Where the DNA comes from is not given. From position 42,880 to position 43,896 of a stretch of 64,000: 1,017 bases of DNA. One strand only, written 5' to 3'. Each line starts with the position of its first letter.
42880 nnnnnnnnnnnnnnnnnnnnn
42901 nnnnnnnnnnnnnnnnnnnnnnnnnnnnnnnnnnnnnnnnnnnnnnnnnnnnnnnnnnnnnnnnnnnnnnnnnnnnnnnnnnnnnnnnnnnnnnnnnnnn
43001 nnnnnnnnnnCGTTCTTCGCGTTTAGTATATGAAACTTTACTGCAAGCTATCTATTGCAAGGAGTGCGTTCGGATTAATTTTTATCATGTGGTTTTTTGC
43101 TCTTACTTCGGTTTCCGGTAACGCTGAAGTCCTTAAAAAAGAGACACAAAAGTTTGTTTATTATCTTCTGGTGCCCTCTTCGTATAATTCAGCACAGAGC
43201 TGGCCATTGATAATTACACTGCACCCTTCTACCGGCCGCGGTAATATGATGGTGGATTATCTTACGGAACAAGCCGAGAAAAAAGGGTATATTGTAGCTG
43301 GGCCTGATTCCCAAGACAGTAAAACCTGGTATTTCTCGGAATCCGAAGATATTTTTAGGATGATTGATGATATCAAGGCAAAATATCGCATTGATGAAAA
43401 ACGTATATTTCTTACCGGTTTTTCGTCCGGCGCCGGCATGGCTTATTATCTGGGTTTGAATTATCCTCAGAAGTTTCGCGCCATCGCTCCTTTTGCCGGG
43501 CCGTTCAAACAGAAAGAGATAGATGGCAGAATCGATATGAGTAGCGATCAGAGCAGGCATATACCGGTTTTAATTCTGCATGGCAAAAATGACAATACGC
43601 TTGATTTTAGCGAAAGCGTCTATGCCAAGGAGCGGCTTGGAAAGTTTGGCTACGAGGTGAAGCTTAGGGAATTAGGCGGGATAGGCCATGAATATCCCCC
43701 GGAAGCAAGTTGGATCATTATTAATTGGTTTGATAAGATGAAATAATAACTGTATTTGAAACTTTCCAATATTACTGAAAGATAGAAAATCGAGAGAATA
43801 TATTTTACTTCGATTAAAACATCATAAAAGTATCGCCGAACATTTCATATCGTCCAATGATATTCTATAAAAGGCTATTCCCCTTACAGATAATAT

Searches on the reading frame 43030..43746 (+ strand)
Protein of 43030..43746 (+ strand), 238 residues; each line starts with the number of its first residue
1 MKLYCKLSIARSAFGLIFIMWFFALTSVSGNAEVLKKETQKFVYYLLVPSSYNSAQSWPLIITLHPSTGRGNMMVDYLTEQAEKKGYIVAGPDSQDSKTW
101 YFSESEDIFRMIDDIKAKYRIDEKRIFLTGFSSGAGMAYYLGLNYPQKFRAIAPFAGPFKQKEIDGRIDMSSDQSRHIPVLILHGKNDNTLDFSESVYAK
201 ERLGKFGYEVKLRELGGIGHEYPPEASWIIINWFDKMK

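Call 37: search_protein_families(library=pfam, proteins=[window:43030-43746:+], max_evalue=0.001)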
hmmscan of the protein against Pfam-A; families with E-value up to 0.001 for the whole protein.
window:43030-43746:+ (238 aa): 9 families
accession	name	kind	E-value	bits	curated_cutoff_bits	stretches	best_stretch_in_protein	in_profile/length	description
PF02230.22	Abhydrolase_2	-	4.2e-14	53.4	23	1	114-226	95-205/217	Phospholipase/Carboxylesterase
PF20434.5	BD-FAE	-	4e-09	36.7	26.8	1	56-146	11-111/215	BD-FAE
PF12146.15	Hydrolase_4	-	4.6e-07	29.8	27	0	106-162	60-114/239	Serine aminopeptidase, S33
PF10503.15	Esterase_PHB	-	1.3e-06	28.2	23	1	104-157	77-130/219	Esterase PHB depolymerase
PF01738.24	DLH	-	1.4e-06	28.5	21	1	107-220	80-186/217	Dienelactone hydrolase family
PF00326.27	Peptidase_S9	-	3.5e-06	27.1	22.6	0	103-158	43-98/213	Prolyl oligopeptidase family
PF05448.18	AXE1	-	2.4e-05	23.7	21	1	80-159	132-213/321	Acetyl xylan esterase (AXE1)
PF07859.19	Abhydrolase_3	-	7.6e-05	23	25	0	106-144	50-91/210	alpha/beta hydrolase fold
PF00756.26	Esterase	-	0.00018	21.8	22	0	112-191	103-197/251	Putative esterase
